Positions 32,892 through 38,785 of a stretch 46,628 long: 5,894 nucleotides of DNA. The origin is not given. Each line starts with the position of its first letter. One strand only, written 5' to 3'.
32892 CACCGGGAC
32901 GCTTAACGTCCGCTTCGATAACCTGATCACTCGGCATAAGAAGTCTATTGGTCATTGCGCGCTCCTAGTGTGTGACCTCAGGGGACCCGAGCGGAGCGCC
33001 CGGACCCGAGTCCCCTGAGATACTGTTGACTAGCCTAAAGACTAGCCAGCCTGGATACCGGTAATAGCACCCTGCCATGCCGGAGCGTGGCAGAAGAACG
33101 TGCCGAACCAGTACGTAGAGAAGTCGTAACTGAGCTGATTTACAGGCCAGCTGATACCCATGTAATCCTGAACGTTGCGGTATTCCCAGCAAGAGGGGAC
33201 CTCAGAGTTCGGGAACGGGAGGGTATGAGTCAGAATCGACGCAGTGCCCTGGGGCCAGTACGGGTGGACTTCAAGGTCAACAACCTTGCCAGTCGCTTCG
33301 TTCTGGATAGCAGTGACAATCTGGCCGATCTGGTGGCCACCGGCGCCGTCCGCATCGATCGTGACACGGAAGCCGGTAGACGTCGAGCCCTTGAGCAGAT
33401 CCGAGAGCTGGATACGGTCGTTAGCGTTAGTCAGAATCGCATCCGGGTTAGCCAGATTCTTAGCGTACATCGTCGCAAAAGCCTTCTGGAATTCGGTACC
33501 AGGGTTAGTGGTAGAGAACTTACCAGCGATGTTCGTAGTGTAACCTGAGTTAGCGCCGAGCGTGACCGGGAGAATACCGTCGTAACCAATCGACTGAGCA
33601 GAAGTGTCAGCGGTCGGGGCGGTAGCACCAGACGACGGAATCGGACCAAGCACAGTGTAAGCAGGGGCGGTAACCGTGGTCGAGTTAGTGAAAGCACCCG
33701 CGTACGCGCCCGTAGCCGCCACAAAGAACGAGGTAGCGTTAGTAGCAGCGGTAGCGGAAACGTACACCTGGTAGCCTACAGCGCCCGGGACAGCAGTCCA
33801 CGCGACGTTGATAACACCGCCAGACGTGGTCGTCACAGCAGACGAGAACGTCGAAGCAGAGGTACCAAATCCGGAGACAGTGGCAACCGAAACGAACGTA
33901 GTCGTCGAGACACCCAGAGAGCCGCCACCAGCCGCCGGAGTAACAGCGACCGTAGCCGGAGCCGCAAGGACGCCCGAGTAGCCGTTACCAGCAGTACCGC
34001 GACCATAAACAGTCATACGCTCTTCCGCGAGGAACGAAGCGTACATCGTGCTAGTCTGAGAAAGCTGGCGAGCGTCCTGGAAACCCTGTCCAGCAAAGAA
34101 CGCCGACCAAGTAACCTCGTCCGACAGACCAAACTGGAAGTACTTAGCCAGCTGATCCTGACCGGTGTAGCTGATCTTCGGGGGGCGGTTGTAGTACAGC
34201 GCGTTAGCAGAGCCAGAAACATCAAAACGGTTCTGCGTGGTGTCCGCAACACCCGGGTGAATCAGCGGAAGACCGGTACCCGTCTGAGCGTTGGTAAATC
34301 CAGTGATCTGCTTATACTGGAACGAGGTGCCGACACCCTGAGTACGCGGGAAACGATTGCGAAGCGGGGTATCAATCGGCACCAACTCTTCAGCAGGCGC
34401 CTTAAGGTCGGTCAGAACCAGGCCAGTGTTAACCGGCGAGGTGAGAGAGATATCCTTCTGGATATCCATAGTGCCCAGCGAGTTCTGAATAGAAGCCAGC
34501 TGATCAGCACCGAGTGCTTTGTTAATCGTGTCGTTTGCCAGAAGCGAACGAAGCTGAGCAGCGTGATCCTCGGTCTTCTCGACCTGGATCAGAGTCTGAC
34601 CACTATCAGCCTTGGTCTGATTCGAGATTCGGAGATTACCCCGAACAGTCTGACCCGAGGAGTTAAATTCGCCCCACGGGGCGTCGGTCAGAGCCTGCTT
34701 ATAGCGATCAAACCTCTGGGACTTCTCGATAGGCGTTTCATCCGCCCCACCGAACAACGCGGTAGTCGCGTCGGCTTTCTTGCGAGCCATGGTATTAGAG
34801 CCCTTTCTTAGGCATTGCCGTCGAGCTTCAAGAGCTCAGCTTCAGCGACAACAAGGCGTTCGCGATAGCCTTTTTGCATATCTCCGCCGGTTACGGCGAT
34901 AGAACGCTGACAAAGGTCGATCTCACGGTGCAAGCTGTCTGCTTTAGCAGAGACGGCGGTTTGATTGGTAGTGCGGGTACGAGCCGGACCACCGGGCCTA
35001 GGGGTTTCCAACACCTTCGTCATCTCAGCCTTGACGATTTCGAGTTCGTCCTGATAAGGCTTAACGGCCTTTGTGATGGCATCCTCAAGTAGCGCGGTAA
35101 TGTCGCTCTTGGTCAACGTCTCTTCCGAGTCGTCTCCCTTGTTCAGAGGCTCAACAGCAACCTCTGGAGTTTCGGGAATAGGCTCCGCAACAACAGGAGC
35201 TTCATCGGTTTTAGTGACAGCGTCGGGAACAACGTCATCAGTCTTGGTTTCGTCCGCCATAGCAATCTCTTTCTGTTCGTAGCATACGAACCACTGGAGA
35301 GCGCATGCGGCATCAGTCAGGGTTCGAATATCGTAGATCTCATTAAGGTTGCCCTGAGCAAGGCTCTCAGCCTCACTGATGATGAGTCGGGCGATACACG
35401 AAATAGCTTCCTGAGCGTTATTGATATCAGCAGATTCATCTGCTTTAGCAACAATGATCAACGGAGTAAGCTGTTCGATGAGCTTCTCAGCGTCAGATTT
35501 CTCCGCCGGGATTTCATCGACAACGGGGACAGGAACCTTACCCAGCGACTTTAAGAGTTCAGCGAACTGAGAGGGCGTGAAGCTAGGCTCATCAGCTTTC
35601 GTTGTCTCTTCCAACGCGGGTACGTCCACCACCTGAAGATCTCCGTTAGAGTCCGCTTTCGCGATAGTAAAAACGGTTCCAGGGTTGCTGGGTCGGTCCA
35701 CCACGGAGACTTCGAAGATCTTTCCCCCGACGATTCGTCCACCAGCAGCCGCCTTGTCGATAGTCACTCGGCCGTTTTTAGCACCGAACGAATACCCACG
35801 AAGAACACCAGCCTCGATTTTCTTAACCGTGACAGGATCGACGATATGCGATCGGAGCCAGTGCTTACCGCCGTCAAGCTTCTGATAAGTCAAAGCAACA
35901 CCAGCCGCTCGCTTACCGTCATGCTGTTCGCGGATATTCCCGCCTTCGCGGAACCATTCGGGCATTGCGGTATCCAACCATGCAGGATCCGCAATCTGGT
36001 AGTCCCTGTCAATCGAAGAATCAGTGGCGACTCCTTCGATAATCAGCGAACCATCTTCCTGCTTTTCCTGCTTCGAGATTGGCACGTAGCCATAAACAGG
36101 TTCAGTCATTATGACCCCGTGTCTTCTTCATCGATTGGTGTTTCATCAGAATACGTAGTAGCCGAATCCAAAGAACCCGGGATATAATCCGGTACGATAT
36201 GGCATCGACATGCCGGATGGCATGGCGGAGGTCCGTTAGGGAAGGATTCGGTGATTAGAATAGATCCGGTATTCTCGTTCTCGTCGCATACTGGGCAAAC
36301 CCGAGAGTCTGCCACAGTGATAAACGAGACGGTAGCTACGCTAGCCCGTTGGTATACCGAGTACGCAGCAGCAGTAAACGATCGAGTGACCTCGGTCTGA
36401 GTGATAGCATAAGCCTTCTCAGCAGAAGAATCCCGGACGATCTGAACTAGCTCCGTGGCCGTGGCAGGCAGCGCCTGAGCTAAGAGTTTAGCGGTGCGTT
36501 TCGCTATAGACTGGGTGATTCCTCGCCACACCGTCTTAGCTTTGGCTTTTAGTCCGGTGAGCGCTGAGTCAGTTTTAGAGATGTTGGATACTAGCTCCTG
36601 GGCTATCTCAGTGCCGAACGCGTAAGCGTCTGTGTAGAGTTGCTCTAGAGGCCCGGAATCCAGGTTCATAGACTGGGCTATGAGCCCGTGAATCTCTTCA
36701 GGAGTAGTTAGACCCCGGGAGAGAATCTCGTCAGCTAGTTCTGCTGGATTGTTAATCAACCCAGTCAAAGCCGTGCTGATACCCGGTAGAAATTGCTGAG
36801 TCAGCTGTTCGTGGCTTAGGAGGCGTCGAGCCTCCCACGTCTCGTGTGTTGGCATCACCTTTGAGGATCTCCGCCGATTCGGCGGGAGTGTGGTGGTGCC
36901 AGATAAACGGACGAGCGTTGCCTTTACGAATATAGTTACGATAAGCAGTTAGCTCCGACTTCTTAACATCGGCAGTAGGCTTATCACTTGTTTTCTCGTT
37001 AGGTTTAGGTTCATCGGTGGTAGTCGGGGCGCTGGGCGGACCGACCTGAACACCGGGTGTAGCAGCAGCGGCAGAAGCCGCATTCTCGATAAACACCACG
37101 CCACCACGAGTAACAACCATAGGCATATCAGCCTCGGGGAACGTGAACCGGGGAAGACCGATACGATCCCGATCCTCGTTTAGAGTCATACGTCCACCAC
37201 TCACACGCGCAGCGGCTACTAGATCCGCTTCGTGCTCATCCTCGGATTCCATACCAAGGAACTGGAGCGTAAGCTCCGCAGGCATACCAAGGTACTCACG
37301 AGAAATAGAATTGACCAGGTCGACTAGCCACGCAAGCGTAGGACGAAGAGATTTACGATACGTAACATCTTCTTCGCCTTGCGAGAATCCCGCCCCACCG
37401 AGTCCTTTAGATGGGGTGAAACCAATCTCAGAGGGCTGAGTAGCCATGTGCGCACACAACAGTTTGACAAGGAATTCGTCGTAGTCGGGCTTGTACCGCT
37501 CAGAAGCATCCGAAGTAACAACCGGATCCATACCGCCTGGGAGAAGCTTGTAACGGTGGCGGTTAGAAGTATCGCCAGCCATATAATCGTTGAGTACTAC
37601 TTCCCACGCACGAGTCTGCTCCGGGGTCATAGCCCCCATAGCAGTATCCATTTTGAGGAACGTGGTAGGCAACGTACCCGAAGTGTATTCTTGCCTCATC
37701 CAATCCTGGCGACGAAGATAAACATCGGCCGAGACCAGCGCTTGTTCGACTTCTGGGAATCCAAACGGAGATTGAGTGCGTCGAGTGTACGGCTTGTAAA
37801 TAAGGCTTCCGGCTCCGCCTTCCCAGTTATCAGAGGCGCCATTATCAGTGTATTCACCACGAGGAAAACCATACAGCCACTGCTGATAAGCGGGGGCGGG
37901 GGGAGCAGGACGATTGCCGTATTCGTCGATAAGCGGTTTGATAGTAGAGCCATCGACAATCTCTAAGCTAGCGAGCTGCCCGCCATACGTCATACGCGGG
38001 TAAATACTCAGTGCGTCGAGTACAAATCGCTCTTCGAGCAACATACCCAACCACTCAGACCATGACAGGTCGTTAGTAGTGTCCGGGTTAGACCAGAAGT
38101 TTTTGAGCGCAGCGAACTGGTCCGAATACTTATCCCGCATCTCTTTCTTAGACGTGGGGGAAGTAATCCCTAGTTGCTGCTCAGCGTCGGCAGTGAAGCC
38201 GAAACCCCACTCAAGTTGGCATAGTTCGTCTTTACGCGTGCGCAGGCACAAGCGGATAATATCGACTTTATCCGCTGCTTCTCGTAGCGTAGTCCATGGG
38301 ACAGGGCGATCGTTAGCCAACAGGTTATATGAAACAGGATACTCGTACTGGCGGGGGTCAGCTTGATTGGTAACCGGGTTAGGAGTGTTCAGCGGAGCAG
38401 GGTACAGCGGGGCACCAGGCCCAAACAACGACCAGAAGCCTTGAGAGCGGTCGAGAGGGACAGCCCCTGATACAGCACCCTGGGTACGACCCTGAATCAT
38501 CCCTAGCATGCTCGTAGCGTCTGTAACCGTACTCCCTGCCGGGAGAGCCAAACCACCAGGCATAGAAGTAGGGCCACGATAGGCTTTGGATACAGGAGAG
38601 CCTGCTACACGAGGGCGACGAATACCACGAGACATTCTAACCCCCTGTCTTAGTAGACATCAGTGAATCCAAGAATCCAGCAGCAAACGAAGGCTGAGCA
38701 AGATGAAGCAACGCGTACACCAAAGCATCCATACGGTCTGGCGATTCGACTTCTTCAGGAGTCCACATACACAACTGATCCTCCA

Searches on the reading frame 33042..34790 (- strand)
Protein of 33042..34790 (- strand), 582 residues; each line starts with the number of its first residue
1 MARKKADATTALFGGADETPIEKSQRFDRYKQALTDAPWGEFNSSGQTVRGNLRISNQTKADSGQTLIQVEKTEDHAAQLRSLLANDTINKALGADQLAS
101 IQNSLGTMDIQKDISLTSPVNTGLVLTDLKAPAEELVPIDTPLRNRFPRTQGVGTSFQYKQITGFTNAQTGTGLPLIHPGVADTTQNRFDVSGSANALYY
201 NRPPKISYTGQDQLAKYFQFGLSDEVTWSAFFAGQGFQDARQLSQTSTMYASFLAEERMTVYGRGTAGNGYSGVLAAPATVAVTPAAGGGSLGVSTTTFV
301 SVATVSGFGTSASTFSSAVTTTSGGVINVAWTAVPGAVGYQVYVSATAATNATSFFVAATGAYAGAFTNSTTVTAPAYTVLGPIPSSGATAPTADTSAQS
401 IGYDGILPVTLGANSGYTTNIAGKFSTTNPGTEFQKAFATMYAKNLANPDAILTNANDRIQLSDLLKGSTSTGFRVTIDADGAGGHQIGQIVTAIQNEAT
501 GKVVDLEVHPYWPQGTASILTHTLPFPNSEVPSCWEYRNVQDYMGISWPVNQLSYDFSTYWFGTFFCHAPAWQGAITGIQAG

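Call 9: search_protein_families(library=phrogs, proteins=[window:33042-34790:-], max_evalue=0.01)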
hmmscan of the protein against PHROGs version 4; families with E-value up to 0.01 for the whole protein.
window:33042-34790:- (582 aa): 1 family
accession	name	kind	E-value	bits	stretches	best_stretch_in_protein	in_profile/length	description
phrog_13692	-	unknown function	6.4e-87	293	1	99-580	16-490/491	-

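Call 10: search_protein_families(library=pfam, proteins=[window:33042-34790:-], max_evalue=0.01)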
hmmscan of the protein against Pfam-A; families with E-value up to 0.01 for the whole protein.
window:33042-34790:- (582 aa): 0 families

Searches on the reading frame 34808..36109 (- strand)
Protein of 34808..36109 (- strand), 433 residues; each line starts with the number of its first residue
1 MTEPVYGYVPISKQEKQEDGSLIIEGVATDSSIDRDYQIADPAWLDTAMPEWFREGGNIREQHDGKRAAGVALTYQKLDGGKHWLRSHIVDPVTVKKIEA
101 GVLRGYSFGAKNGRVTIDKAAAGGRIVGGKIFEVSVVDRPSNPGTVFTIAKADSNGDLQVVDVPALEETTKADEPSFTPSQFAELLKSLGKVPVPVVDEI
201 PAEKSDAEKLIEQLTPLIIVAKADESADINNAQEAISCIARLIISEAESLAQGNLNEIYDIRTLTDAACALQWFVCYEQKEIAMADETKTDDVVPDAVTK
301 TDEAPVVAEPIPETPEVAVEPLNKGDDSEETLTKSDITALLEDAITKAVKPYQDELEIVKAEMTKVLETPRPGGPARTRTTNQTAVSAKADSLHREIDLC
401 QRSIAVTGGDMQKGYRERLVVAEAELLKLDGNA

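Call 9: search_protein_families(library=phrogs, proteins=[window:34808-36109:-], max_evalue=0.01)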
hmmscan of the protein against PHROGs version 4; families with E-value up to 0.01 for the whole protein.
window:34808-36109:- (433 aa): 2 families
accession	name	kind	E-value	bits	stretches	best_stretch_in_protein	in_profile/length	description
phrog_21715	-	unknown function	3.1e-26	93.6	1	8-365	5-327/381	-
phrog_80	-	head and packaging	7.4e-14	52.9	1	96-391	321-544/607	head maturation protease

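Call 10: search_protein_families(library=pfam, proteins=[window:34808-36109:-], max_evalue=0.01)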
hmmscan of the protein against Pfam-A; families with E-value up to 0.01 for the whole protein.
window:34808-36109:- (433 aa): 0 families

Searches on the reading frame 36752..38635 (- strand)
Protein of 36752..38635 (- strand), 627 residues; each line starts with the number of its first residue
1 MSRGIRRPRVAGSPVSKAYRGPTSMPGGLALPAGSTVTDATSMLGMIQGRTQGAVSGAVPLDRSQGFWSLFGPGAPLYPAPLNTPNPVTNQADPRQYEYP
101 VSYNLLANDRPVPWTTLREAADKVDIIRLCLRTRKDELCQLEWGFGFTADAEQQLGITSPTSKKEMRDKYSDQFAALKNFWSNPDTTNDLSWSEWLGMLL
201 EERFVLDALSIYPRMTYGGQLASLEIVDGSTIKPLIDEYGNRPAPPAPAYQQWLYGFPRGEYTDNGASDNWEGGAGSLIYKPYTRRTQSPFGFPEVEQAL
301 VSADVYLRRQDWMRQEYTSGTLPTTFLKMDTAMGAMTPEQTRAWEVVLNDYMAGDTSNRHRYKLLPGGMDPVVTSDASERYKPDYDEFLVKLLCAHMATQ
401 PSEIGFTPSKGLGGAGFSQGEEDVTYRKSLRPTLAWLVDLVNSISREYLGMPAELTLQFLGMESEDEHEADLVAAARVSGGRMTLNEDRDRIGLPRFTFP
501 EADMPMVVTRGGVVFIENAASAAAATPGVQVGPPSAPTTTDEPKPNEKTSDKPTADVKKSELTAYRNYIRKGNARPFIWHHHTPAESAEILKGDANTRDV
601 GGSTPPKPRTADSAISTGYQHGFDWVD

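Call 9: search_protein_families(library=phrogs, proteins=[window:36752-38635:-], max_evalue=0.01)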
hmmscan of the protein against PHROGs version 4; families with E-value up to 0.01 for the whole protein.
window:36752-38635:- (627 aa): 3 families
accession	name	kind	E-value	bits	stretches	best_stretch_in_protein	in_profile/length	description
phrog_2662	-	head and packaging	2.7e-59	202.4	1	75-560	22-473/717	portal protein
phrog_12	-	head and packaging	1.8e-10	41.5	1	91-560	64-469/646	portal protein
phrog_19241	-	unknown function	0.0046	18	1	519-572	17-69/210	-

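Call 10: search_protein_families(library=pfam, proteins=[window:36752-38635:-], max_evalue=0.01)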
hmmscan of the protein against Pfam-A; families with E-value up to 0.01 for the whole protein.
window:36752-38635:- (627 aa): 1 family
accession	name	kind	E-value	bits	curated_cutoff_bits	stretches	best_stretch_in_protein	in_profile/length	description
PF04860.17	Phage_portal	-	0.001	18.8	39.1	1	274-491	112-319/321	Phage portal protein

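Call 18: search_dna_similar(query=window:36752-38635:-, collection=phages, mode=protein, max_rows=25)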
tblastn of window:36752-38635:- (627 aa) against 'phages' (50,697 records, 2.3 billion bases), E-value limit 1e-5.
Records with a match: 38; places in all: 38; records where one place covers at least 80% of the query: 2.
Best place of each record, by identity: <60% 38.
By first word of the organism name: Bacillus 25; Arthrobacter 4; Lactobacillus 3; Thermoanaerobacterium 2; Brevundimonas 2; Alicyclobacillus 1; Chryseobacterium 1.
By host as written in the record: Bacillus cereus 7; Bacillus pumilus GR8 4; Thermoanaerobacterium saccharolyticum JW/SL-YS485 2; Brevundimonas pondensis LVF1 2; Arthrobacter globiformis B-2979 2; Arthrobacter sp. ATCC 21022 2; Bacillus cereus ATCC 14579 2; Bacillus cereus JCM 2152 2; and 12 more.
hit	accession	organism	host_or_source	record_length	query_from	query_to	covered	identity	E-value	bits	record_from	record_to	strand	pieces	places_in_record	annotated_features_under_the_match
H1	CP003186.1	Thermoanaerobacterium phage THSA-485A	Thermoanaerobacterium saccharolyticum ...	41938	71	573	80%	31.9%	2e-60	224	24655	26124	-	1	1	hypothetical protein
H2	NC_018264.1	Thermoanaerobacterium phage THSA-485A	Thermoanaerobacterium saccharolyticum ...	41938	71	573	80%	31.9%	2e-60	224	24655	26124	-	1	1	portal protein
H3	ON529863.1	Brevundimonas phage vB_BpoS-Polewnik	Brevundimonas pondensis LVF1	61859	71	556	78%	28.4%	5e-47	184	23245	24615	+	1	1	putative portal protein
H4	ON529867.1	Brevundimonas phage vB_BpoS-Strzyga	Brevundimonas pondensis LVF1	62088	76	561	78%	27.8%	1e-44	177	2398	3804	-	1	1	putative portal protein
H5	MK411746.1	Arthrobacter phage Sonali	Arthrobacter globiformis B-2979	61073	44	495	72%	27.0%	3e-34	145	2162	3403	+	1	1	3: portal and MuF-like fusion protein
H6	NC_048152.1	Arthrobacter phage Sonali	Arthrobacter globiformis B-2979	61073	44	495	72%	27.0%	3e-34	145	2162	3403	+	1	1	3: portal protein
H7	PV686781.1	Alicyclobacillus phage MMB025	Alicyclobacillus acidoterrestris MMB007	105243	57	549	79%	23.7%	5e-34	145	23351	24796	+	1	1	portal protein | hypothetical protein (x2)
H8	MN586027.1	Arthrobacter phage Mufasa8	Arthrobacter sp. ATCC 21022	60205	94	543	72%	25.9%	9e-31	135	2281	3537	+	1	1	3: portal protein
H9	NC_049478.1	Arthrobacter phage Mufasa8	Arthrobacter sp. ATCC 21022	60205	94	543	72%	25.9%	9e-31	135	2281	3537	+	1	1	3: MutT/NUDIX hydrolase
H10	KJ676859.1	Bacillus phage JBP901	Bacillus cereus ATCC 14579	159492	157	556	64%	23.1%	7e-10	69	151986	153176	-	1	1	putative portal protein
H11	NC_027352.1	Bacillus phage JBP901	Bacillus cereus ATCC 14579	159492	157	556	64%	23.1%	7e-10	69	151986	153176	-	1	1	portal protein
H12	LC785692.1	Bacillus phage CM1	Bacilus cereus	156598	157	556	64%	23.1%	7e-10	69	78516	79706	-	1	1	portal protein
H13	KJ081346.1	Bacillus phage BCP8-2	Bacillus cereus JCM 2152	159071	157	544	62%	23.3%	2e-8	64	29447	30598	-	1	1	putative portal protein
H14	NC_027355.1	Bacillus phage BCP8-2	Bacillus cereus JCM 2152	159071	157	544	62%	23.3%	2e-8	64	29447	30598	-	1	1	portal protein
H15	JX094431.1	Bacillus phage vB_BceM_Bc431v3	Bacillus cereus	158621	182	550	59%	23.2%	3e-8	63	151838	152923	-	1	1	orf236: phage portal protein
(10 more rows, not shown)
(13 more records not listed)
